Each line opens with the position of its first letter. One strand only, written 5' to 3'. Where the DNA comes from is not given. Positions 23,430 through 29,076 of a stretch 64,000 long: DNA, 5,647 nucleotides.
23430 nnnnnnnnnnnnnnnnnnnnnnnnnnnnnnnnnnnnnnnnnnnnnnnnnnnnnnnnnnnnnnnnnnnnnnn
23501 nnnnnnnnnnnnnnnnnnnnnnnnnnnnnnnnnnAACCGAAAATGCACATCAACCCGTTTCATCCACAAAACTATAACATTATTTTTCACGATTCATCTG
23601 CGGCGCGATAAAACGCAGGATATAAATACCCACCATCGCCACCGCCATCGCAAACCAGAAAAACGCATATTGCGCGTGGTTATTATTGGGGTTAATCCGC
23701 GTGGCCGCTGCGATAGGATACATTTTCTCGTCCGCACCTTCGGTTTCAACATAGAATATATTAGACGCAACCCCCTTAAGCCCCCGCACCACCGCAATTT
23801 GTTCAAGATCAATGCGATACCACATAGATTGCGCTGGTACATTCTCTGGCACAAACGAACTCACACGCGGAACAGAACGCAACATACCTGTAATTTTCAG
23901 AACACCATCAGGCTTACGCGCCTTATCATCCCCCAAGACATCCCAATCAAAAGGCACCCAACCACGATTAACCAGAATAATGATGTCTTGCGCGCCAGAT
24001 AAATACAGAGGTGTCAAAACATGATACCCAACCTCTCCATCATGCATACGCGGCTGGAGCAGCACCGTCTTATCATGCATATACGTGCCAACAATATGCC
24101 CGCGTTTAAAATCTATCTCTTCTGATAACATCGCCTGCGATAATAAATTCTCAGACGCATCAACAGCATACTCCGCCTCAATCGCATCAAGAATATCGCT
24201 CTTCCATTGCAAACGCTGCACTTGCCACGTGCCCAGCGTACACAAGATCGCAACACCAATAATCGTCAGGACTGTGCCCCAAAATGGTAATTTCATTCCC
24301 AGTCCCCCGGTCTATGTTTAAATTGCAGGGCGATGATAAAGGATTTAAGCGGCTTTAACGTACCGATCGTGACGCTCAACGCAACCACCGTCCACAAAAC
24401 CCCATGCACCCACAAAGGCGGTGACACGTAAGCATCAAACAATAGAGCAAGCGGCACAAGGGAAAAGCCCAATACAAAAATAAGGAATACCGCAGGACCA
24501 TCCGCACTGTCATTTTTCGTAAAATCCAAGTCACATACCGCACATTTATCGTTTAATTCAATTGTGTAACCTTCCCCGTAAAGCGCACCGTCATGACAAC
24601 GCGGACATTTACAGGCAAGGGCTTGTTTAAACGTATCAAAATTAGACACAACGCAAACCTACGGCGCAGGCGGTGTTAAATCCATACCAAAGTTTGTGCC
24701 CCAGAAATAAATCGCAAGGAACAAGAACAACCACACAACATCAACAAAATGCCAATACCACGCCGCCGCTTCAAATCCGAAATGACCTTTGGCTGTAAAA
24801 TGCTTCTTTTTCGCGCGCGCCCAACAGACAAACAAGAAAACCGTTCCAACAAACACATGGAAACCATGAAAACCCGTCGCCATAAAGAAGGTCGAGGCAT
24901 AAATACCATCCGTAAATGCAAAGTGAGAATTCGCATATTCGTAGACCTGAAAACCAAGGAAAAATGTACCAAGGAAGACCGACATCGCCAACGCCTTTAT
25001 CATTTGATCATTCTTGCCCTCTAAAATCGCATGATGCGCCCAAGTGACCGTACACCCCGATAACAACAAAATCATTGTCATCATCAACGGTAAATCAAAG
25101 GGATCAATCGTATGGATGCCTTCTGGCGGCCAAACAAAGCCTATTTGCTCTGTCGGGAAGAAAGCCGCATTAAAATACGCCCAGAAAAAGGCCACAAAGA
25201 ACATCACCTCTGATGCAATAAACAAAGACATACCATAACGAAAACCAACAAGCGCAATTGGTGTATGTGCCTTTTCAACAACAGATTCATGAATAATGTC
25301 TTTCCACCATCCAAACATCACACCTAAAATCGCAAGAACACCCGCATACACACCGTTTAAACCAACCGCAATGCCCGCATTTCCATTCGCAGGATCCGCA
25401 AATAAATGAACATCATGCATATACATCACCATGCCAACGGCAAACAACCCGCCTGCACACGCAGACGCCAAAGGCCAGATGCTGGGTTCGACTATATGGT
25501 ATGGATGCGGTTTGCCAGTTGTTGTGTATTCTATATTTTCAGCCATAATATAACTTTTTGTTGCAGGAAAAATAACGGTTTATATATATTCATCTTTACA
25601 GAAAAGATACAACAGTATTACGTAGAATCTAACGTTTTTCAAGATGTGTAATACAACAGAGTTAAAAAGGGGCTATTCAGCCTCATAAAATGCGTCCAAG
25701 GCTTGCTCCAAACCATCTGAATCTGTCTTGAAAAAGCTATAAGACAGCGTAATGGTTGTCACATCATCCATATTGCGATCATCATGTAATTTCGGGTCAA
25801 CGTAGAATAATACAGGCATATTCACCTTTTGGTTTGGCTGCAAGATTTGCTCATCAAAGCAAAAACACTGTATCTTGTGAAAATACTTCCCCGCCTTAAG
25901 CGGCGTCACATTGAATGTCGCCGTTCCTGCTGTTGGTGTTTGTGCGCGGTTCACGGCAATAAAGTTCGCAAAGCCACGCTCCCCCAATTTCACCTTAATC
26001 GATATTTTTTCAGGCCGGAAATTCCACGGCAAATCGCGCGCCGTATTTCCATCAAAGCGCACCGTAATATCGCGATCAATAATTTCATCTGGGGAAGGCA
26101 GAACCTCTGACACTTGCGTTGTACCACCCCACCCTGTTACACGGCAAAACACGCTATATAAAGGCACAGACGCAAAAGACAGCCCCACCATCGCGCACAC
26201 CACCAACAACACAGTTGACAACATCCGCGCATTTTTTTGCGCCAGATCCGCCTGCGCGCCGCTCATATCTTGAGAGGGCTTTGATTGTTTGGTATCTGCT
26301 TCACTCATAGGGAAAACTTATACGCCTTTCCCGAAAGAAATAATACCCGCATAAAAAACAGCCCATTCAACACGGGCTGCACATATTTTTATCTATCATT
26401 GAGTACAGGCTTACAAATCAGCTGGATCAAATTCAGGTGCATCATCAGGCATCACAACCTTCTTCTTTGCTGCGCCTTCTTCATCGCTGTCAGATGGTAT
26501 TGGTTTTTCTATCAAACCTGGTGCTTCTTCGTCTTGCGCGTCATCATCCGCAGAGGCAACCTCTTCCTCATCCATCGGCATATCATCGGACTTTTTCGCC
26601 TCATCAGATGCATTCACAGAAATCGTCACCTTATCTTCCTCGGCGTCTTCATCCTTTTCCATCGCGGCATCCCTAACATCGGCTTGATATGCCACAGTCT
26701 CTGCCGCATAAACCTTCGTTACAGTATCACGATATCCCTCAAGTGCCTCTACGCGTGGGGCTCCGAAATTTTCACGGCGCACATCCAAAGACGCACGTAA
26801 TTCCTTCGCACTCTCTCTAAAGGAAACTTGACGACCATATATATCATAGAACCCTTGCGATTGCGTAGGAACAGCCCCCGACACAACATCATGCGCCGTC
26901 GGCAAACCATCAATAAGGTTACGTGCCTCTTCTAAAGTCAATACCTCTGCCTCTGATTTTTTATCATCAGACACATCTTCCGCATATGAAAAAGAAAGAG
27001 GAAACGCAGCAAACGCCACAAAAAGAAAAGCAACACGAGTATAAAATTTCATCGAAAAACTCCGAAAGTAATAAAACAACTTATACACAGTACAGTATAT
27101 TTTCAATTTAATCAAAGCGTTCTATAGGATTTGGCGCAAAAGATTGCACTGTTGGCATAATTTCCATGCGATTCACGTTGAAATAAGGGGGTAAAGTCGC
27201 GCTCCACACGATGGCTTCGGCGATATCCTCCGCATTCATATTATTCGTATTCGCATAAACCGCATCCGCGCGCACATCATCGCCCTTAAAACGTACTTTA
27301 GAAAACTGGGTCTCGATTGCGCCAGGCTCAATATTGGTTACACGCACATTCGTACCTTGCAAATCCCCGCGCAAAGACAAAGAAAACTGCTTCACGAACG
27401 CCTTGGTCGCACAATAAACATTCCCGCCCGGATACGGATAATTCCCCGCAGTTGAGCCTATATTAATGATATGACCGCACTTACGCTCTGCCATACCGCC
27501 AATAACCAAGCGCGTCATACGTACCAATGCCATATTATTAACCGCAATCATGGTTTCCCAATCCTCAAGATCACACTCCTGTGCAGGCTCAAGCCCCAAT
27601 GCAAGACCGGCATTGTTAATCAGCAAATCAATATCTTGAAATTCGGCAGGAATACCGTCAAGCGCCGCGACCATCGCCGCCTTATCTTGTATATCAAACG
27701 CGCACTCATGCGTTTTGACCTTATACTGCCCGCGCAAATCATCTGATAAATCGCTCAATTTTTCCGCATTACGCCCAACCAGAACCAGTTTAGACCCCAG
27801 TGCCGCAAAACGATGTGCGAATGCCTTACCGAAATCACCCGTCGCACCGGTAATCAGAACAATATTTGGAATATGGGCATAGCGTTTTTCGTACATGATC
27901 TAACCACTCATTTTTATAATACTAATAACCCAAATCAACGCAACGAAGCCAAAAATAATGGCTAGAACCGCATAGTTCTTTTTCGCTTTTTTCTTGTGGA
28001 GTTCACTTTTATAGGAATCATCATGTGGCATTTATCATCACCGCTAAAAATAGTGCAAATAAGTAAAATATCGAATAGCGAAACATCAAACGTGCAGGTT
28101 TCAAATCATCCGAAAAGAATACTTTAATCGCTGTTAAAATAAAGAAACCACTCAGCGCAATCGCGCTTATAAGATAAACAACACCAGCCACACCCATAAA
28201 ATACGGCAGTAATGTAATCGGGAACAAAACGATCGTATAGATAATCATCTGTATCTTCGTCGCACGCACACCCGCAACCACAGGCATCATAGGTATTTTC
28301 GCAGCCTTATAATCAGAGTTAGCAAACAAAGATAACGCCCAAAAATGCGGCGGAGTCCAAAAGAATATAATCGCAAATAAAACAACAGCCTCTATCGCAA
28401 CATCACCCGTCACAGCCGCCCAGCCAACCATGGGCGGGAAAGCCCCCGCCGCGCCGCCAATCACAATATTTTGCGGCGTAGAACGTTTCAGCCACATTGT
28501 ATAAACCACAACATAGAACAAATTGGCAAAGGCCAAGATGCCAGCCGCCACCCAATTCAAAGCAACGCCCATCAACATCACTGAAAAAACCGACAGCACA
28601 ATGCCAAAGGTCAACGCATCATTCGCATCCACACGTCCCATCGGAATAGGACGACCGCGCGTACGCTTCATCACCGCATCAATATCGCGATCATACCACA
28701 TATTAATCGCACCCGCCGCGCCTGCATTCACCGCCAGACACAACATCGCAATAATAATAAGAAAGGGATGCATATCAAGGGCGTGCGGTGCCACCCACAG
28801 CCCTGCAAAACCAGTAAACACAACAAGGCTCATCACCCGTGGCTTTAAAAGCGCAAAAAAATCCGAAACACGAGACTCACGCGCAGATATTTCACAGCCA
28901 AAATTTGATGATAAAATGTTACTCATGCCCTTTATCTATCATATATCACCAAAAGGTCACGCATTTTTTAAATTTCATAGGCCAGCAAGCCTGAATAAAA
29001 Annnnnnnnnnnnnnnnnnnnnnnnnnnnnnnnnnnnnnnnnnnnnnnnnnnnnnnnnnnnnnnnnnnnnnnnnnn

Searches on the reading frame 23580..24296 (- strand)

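Call 43: search_protein_families(library=pfam, proteins=[window:23580-24296:-], max_evalue=0.00001)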
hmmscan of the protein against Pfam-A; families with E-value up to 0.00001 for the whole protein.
window:23580-24296:- (238 aa): 1 family
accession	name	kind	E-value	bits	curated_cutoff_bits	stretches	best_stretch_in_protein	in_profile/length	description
PF02104.20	SURF1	-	9.8e-45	153.8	23.4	1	15-219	4-205/205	SURF1 family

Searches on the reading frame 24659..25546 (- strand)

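Call 43: search_protein_families(library=pfam, proteins=[window:24659-25546:-], max_evalue=0.00001)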
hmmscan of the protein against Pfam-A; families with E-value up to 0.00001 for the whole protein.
window:24659-25546:- (295 aa): 1 family
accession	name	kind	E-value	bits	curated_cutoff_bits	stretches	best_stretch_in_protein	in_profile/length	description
PF00510.24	COX3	-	4.7e-90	302.4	23.8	1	14-283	1-257/258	Cytochrome c oxidase subunit III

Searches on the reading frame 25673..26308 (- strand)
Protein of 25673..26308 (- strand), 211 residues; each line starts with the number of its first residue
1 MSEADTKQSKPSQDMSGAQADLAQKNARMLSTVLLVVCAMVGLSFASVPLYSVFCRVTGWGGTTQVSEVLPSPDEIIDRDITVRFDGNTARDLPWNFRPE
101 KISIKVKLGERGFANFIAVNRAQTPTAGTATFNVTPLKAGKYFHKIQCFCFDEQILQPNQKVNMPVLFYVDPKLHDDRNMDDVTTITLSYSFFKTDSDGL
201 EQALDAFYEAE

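Call 43: search_protein_families(library=pfam, proteins=[window:25673-26308:-], max_evalue=0.00001)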
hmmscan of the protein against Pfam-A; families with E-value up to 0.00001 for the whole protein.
window:25673-26308:- (211 aa): 1 family
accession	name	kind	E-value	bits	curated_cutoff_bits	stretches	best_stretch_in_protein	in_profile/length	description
PF04442.19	CtaG_Cox11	-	1.2e-55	188.1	25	1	47-194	1-148/148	Cytochrome c oxidase assembly protein CtaG/Cox11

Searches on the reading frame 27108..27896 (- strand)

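Call 43: search_protein_families(library=pfam, proteins=[window:27108-27896:-], max_evalue=0.00001)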
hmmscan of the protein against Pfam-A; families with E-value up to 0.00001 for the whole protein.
window:27108-27896:- (262 aa): 3 families
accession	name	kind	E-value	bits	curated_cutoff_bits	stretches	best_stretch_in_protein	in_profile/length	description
PF00106.31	adh_short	-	9.2e-52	175.8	26.6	1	11-202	1-190/195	short chain dehydrogenase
PF13561.12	adh_short_C2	-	5e-32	111.8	27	1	22-231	8-215/236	Enoyl-(Acyl carrier protein) reductase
PF08659.16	KR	-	7.8e-14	52.4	22.6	1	13-177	3-165/180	KR domain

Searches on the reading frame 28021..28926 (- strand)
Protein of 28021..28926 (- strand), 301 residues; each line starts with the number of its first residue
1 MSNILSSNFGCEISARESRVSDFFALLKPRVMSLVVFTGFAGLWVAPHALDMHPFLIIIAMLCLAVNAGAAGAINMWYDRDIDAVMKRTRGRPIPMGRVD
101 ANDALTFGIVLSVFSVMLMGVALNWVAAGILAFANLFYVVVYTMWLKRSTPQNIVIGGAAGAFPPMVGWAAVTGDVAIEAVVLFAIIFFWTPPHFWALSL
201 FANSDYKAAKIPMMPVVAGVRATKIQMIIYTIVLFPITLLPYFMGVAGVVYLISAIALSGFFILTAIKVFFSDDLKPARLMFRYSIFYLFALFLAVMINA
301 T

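Call 43: search_protein_families(library=pfam, proteins=[window:28021-28926:-], max_evalue=0.00001)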
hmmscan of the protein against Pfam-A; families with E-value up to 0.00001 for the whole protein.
window:28021-28926:- (301 aa): 1 family
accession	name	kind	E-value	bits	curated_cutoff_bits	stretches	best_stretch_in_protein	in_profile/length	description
PF01040.23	UbiA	-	1.3e-59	201.9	34.2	1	35-284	1-248/250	UbiA prenyltransferase family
